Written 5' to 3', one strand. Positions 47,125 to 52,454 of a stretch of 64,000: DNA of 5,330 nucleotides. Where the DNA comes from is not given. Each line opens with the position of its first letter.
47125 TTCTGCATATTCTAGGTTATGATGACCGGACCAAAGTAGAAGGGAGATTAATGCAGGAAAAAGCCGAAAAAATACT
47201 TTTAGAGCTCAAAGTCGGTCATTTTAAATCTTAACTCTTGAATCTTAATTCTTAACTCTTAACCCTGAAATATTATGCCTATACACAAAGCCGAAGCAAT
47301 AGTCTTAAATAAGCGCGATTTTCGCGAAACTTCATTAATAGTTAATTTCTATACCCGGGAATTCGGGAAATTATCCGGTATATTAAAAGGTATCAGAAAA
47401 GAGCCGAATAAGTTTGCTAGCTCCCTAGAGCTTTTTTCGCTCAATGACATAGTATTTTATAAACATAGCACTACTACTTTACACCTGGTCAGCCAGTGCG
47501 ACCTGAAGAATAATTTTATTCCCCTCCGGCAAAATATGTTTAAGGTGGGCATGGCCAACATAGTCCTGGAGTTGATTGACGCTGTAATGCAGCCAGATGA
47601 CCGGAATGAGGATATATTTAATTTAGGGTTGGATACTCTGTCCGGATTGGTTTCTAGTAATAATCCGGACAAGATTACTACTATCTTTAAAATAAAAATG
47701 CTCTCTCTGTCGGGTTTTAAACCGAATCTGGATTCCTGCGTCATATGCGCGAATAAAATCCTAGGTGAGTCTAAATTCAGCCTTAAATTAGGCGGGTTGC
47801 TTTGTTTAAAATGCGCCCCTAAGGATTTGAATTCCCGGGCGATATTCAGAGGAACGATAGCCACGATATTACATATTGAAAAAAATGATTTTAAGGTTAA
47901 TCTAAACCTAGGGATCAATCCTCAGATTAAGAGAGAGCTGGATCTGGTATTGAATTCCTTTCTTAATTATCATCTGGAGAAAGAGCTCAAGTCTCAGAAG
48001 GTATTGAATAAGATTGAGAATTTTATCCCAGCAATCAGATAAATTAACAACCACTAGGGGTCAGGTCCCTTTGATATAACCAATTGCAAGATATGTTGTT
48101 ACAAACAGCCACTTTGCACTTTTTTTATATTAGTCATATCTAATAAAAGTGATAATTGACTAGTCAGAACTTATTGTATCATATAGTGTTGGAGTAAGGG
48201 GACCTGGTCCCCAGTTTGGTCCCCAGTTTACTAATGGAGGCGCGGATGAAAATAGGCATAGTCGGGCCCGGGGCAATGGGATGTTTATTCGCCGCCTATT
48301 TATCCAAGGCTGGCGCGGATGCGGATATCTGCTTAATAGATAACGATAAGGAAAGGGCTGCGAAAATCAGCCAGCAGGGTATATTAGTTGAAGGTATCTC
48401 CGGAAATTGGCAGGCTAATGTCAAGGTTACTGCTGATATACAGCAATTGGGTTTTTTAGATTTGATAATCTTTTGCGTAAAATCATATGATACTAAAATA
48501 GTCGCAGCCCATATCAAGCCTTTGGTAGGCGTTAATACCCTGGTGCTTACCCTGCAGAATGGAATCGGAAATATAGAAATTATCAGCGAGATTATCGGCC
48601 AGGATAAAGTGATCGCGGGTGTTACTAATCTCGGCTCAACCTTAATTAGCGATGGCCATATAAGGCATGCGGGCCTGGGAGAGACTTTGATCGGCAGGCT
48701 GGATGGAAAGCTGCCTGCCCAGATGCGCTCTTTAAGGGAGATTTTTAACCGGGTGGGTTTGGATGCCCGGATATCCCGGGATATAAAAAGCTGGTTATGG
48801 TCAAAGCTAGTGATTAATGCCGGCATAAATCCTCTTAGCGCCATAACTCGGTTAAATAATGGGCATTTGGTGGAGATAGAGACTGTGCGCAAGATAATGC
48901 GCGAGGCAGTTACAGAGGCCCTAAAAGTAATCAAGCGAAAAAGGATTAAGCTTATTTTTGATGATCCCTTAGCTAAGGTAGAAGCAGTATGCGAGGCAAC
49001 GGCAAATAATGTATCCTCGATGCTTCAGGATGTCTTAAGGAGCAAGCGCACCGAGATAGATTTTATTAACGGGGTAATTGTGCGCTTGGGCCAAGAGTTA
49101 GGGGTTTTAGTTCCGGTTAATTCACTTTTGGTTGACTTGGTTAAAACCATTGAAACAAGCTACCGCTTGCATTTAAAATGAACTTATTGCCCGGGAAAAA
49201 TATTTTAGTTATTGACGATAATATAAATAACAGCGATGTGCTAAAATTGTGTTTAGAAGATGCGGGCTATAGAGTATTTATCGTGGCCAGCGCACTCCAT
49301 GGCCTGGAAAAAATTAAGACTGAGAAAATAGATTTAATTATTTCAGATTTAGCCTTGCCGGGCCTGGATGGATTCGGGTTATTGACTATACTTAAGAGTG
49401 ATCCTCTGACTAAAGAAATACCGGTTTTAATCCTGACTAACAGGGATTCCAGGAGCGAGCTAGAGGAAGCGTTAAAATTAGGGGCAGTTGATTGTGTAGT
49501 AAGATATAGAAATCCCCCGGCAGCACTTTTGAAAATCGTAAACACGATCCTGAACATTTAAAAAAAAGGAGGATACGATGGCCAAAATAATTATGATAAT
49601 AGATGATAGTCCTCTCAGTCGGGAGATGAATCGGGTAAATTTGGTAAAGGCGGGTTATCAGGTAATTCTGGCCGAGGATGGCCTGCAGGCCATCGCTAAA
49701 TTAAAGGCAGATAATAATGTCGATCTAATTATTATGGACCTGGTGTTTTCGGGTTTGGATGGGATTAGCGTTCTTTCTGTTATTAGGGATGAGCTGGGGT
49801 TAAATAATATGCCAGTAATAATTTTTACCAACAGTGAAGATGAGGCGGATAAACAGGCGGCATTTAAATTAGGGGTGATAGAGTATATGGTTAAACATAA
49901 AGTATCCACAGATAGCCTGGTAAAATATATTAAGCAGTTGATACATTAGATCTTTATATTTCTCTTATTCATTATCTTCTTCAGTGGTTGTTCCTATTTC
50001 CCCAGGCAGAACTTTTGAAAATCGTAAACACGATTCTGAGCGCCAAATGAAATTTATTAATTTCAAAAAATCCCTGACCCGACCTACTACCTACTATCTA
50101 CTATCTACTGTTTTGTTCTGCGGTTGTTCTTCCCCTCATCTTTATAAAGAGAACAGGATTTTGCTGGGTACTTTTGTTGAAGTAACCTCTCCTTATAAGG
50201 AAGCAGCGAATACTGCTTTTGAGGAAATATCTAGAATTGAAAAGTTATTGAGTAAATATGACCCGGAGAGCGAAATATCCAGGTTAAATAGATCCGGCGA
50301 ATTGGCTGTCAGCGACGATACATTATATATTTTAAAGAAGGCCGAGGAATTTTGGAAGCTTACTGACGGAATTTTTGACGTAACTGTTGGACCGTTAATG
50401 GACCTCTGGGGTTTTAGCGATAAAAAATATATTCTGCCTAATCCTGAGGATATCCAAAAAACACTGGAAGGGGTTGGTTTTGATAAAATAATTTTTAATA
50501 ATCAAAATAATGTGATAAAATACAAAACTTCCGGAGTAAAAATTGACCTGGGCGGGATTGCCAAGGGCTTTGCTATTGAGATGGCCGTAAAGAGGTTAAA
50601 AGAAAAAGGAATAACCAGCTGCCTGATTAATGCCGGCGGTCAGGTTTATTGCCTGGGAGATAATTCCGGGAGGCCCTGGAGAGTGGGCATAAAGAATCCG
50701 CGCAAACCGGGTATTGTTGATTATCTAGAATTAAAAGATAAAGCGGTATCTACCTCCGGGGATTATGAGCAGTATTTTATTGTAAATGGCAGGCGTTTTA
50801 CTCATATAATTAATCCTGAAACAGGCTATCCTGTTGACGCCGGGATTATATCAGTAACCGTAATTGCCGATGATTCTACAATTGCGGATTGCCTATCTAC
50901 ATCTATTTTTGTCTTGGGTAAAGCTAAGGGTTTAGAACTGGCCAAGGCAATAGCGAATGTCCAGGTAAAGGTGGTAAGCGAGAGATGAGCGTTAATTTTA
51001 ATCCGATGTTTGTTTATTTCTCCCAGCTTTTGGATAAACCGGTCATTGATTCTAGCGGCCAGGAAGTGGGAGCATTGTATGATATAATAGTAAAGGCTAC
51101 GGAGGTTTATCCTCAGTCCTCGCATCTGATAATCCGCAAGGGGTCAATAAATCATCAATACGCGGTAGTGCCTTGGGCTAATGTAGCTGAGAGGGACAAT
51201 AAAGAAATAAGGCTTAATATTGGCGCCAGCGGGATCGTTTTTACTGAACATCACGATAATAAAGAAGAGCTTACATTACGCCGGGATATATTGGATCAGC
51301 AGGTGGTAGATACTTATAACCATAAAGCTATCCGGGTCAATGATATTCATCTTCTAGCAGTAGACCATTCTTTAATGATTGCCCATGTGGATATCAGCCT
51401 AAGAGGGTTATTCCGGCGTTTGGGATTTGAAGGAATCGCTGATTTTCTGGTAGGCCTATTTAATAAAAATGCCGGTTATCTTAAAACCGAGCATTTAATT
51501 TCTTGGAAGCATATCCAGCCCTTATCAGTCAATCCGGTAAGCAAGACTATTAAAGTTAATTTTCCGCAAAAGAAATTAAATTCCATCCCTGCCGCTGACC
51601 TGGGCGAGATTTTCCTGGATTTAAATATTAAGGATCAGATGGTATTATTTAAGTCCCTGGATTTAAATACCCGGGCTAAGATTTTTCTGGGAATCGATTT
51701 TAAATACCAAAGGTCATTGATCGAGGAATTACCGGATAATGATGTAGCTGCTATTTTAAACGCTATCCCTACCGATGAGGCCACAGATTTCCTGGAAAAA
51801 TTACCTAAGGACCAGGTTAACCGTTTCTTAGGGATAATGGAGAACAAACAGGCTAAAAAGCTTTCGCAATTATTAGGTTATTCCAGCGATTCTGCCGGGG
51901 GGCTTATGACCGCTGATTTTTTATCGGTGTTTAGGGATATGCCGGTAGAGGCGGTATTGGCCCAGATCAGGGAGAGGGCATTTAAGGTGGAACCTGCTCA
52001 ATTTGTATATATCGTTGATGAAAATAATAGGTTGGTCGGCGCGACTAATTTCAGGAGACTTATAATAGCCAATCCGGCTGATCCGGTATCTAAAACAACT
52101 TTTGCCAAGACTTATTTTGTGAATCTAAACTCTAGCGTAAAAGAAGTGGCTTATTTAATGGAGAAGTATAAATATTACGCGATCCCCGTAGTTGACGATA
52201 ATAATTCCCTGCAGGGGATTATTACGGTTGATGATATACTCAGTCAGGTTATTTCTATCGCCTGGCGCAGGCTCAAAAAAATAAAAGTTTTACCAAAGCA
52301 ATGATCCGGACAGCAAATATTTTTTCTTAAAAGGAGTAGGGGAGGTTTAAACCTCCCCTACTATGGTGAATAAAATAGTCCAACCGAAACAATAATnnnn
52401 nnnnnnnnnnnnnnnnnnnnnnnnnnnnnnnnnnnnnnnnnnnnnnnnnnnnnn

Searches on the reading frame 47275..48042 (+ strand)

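Call 56: search_protein_families(library=pfam, proteins=[window:47275-48042:+], max_evalue=0.0001)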
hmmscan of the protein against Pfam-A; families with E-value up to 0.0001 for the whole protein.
window:47275-48042:+ (255 aa): 2 families
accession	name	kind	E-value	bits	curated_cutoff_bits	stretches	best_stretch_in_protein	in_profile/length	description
PF02565.21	RecO_C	-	4.8e-28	98.3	22.1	1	85-241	1-156/157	Recombination protein O C terminal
PF11967.14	RecO_N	-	1.4e-20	73.5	27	1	1-81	1-80/80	Recombination protein O N terminal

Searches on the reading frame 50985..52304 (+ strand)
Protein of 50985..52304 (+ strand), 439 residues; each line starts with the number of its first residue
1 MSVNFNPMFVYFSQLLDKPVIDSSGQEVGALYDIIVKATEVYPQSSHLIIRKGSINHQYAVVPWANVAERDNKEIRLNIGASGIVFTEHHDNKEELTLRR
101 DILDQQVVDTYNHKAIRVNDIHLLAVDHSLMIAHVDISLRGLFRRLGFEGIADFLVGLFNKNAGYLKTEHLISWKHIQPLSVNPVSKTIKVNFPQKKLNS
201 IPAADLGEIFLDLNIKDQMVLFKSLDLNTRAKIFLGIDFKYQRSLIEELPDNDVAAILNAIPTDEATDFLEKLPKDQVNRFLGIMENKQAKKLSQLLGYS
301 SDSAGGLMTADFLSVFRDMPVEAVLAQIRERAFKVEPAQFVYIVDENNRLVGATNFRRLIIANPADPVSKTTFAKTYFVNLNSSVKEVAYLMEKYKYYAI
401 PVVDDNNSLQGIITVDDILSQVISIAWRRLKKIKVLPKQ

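Call 56: search_protein_families(library=pfam, proteins=[window:50985-52304:+], max_evalue=0.0001)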
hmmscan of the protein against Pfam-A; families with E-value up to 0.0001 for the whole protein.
window:50985-52304:+ (439 aa): 3 families
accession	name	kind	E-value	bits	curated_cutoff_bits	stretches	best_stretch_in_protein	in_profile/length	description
PF03448.22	MgtE_N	-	8.7e-23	81.2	25.9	1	202-302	2-102/102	MgtE intracellular N domain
PF00571.33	CBS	-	2.5e-17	63.4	24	1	378-421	11-54/57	CBS domain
PF05239.21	PRC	-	8.2e-05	23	21.2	0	10-71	4-65/78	PRC-barrel domain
